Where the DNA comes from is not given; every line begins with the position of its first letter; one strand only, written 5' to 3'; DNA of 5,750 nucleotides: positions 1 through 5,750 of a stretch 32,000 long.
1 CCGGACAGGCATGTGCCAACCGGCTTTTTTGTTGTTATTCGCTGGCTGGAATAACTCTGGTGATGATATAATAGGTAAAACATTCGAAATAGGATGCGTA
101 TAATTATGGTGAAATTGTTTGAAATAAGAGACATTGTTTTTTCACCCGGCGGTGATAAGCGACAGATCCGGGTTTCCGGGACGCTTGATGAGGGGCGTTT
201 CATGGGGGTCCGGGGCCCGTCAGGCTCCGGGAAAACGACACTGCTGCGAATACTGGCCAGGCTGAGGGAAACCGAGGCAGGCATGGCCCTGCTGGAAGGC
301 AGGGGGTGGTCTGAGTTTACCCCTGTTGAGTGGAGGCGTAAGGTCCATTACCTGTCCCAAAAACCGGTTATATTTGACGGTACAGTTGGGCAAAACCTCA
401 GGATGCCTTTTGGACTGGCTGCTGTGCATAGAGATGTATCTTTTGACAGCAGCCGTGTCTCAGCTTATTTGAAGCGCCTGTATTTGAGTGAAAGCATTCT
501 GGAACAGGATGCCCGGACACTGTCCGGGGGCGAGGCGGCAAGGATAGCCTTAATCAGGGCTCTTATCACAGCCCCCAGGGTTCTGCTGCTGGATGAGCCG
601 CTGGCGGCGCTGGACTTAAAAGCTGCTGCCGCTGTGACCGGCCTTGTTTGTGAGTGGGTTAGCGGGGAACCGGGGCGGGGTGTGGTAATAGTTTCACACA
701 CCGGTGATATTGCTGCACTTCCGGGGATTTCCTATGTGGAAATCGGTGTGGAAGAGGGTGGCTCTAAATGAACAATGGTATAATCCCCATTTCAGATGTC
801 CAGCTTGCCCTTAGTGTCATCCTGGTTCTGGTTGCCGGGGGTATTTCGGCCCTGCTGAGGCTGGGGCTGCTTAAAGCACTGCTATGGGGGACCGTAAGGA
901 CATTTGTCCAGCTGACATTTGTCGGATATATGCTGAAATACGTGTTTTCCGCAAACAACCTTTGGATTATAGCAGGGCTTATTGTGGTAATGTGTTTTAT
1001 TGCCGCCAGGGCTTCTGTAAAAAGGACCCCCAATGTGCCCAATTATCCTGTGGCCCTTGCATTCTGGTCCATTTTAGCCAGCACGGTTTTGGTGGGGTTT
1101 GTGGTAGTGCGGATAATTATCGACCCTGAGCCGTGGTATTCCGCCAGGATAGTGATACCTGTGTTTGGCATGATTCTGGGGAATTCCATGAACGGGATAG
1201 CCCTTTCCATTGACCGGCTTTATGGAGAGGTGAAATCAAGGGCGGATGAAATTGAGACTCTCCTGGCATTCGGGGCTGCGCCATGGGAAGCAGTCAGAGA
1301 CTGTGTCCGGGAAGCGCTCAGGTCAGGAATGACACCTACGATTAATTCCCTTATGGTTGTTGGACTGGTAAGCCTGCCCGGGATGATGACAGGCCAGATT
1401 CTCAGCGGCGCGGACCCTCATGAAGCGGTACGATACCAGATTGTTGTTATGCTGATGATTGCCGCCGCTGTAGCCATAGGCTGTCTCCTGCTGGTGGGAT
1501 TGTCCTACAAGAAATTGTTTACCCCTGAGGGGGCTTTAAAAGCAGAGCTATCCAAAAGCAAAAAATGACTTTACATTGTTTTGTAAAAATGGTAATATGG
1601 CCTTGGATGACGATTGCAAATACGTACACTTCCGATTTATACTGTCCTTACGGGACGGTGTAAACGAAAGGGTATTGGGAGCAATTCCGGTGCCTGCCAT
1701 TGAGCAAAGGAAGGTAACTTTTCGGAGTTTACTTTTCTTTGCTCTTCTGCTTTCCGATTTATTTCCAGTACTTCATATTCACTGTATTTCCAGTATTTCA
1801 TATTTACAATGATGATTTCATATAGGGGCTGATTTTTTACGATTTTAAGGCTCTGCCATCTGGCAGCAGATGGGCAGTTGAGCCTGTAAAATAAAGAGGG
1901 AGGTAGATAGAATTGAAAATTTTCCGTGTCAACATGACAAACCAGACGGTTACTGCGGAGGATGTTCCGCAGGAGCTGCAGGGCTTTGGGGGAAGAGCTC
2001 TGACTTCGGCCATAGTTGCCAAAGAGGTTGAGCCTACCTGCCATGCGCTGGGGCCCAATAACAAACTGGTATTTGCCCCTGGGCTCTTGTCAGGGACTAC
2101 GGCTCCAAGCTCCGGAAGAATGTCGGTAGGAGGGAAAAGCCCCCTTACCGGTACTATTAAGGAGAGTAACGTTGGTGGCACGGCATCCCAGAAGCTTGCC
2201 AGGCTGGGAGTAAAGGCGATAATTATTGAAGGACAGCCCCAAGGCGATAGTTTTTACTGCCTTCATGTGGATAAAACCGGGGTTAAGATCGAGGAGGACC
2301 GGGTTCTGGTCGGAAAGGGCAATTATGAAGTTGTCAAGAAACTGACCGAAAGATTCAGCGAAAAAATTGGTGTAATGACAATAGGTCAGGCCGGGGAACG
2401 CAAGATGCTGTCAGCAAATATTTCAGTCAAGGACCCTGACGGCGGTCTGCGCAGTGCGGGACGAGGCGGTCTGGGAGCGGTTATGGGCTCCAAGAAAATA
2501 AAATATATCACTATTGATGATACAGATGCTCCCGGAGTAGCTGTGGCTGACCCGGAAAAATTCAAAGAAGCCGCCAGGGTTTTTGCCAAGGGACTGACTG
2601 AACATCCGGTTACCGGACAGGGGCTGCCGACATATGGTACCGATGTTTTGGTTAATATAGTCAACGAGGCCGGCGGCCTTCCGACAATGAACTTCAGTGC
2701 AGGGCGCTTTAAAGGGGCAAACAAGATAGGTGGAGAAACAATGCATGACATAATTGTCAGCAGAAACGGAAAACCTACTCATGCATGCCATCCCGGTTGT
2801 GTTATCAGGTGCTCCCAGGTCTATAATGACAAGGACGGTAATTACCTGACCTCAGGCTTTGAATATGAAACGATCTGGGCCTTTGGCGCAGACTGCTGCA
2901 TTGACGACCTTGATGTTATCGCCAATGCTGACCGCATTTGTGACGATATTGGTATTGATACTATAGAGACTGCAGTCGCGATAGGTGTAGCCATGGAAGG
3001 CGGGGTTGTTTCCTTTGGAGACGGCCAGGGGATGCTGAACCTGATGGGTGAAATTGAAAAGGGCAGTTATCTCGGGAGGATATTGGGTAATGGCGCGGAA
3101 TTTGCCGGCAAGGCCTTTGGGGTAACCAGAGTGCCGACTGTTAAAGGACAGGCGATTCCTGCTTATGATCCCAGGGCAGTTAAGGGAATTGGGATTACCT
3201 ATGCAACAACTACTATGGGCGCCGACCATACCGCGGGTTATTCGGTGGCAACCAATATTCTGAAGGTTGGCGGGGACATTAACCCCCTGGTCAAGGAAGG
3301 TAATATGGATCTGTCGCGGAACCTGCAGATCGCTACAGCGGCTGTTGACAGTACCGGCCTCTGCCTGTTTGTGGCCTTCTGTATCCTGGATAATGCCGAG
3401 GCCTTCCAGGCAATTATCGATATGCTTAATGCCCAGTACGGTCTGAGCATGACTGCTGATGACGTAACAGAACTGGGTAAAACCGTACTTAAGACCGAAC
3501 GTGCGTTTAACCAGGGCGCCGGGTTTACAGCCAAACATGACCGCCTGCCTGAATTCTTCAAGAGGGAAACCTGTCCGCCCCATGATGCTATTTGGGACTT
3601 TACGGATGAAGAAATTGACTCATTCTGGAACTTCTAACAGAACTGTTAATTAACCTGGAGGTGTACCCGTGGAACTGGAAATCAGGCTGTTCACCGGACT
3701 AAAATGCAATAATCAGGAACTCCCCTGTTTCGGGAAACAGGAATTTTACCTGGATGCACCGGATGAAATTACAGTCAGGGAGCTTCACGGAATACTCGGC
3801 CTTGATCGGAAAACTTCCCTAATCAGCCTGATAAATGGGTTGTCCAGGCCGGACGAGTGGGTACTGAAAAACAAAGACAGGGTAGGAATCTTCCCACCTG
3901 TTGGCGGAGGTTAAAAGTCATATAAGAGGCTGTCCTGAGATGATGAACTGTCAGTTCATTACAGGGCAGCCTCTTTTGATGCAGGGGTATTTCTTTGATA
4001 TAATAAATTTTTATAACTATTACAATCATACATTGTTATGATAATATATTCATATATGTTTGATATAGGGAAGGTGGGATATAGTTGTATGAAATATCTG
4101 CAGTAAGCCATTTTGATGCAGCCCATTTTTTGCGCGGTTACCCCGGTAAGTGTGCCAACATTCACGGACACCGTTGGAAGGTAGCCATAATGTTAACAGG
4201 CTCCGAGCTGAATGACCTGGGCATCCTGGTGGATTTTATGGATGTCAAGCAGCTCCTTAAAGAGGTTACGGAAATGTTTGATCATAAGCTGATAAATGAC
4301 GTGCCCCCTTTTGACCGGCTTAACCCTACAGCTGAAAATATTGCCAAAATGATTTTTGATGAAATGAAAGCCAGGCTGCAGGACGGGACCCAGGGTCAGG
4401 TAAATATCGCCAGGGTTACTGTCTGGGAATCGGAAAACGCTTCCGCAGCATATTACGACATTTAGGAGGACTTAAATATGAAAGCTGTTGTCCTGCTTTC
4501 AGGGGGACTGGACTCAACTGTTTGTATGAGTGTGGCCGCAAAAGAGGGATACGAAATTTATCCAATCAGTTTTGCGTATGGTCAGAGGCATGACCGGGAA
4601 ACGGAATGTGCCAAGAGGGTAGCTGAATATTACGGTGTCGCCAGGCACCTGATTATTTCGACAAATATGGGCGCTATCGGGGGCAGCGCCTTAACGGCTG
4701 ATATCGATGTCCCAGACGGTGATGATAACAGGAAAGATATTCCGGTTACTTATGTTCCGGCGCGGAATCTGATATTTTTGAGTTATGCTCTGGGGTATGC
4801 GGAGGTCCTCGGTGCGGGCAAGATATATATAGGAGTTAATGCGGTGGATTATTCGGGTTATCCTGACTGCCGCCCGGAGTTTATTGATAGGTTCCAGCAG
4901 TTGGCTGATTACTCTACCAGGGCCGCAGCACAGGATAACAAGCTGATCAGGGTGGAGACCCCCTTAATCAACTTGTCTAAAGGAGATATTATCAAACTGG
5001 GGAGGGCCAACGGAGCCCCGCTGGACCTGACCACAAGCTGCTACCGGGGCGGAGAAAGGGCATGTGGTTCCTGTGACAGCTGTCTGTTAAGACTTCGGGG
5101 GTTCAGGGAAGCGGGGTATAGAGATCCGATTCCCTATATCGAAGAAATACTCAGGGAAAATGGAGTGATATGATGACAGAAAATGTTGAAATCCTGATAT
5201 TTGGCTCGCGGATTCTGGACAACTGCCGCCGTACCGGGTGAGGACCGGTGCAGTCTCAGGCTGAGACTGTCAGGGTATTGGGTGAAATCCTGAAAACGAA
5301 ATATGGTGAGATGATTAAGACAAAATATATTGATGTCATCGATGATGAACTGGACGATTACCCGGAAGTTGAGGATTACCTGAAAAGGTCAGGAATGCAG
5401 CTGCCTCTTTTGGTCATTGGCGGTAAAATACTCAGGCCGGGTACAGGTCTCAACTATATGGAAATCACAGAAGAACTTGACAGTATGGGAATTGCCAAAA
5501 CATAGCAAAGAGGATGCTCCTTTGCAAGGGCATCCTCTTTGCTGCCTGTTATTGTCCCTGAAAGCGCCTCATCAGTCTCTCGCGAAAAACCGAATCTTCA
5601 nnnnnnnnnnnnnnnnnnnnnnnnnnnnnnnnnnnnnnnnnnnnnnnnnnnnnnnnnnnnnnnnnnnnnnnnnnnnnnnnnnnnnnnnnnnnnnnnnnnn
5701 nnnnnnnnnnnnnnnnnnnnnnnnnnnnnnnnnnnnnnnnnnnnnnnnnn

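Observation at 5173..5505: In-frame UGA with a SECIS-like hairpin in a thioredoxin-like gene translationally coupled to queC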

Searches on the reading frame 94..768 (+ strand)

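Call 23: search_protein_families(library=pfam, proteins=[window:94-768:+], max_evalue=0.001)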
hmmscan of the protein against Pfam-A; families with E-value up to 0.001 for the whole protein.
window:94-768:+ (225 aa): 3 families
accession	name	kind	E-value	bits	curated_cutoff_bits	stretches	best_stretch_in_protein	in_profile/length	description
PF00005.33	ABC_tran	-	1.3e-26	94.3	25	1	27-171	4-137/137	ABC transporter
PF13304.12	AAA_21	-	5.2e-08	33.7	27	0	38-70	3-37/304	AAA domain, putative AbiEii toxin, Type IV TA system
PF13191.12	AAA_16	-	0.00043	21.2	32.6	1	34-84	24-64/167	AAA ATPase domain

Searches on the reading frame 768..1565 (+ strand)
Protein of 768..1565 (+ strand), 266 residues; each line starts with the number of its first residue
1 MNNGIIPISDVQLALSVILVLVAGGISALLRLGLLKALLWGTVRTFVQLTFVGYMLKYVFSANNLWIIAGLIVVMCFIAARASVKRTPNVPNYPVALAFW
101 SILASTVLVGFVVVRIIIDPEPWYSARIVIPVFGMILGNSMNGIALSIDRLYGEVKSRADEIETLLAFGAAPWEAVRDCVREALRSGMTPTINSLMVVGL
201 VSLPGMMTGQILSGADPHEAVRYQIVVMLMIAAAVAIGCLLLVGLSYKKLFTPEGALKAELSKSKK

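Call 23: search_protein_families(library=pfam, proteins=[window:768-1565:+], max_evalue=0.001)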
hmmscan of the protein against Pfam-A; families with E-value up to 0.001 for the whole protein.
window:768-1565:+ (266 aa): 1 family
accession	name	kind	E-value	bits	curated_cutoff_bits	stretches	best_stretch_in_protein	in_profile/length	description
PF03649.18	UPF0014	-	1.5e-91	306.5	22.6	1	11-251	2-242/242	Uncharacterised protein family (UPF0014)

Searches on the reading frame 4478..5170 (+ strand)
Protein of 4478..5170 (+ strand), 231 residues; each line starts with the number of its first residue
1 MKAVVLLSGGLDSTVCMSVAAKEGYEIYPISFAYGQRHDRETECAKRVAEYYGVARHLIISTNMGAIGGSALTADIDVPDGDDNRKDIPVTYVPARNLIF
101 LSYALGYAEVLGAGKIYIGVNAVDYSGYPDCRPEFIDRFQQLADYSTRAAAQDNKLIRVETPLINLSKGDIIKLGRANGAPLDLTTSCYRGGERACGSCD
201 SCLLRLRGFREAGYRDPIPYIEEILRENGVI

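Call 65: find_encoding_contigs(protein=window:4478-5170:+, flank=2000, max_places=4)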
Protein window:4478-5170:+ (231 aa): no gene with exactly this product is on record in the collection.

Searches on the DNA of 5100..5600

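Call 9: search_rna_families(source=window, start=5100, end=5600, threshold=evalue, max_evalue=10, show_alignments=3)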
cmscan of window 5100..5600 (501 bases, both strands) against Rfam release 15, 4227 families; matches with E-value up to 10: 13.
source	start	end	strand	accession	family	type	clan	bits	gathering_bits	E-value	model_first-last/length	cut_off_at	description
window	5493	5557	+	RF03796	mir-5984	Gene; miRNA;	-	22.3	95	0.069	1-74/74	no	mir-5984 microRNA precursor family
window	5493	5557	-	RF03796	mir-5984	Gene; miRNA;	-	21.1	95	0.15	1-74/74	no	mir-5984 microRNA precursor family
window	5504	5543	+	RF00238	ctRNA_pND324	Gene; antisense;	-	19.9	45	2.5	34-74/86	no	ctRNA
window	5504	5543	+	RF03941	mir-3158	Gene; miRNA;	-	19.6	97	0.62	15-67/81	no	mir-3158 microRNA precursor family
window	5498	5547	-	RF03941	mir-3158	Gene; miRNA;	-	19.2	97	0.81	1-81/81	no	mir-3158 microRNA precursor family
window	5164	5210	+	RF00588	SNORD41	Gene; snRNA; snoRNA; CD-box;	CL00058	17.6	41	1.3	1-70/70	no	Small nucleolar RNA SNORD41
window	5233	5296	+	RF01516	v-snoRNA-1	Gene; snRNA; snoRNA; CD-box;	-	15.3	75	1.5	1-65/65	no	Human herpesvirus 1 small nucleolar RNA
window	5305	5337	-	RF00275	SNORD56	Gene; snRNA; snoRNA; CD-box;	-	14.9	36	4.4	8-40/71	no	Small nucleolar RNA SNORD56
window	5453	5564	-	RF02115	FAM13A-AS1_2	Gene; lncRNA;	-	13.4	38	2.4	1-110/110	no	FAM13A antisense RNA 1 conserved region 2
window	5493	5538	+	RF01099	PK-IAV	Cis-reg;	-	13.4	47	6.6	1-48/48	no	Pseudoknot of influenza A virus gene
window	5308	5384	+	RF01304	sR5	Gene; snRNA; snoRNA; CD-box;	-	12.6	40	2.2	1-53/53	no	Small nucleolar RNA sR5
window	5338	5384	+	RF01150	sR11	Gene; snRNA; snoRNA; CD-box;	-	12.6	39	9.2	1-57/57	no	Small nucleolar RNA sR11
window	5338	5385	+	RF01119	sR32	Gene; snRNA; snoRNA; CD-box;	-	9.2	40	7.7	1-57/57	no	Small nucleolar RNA sR32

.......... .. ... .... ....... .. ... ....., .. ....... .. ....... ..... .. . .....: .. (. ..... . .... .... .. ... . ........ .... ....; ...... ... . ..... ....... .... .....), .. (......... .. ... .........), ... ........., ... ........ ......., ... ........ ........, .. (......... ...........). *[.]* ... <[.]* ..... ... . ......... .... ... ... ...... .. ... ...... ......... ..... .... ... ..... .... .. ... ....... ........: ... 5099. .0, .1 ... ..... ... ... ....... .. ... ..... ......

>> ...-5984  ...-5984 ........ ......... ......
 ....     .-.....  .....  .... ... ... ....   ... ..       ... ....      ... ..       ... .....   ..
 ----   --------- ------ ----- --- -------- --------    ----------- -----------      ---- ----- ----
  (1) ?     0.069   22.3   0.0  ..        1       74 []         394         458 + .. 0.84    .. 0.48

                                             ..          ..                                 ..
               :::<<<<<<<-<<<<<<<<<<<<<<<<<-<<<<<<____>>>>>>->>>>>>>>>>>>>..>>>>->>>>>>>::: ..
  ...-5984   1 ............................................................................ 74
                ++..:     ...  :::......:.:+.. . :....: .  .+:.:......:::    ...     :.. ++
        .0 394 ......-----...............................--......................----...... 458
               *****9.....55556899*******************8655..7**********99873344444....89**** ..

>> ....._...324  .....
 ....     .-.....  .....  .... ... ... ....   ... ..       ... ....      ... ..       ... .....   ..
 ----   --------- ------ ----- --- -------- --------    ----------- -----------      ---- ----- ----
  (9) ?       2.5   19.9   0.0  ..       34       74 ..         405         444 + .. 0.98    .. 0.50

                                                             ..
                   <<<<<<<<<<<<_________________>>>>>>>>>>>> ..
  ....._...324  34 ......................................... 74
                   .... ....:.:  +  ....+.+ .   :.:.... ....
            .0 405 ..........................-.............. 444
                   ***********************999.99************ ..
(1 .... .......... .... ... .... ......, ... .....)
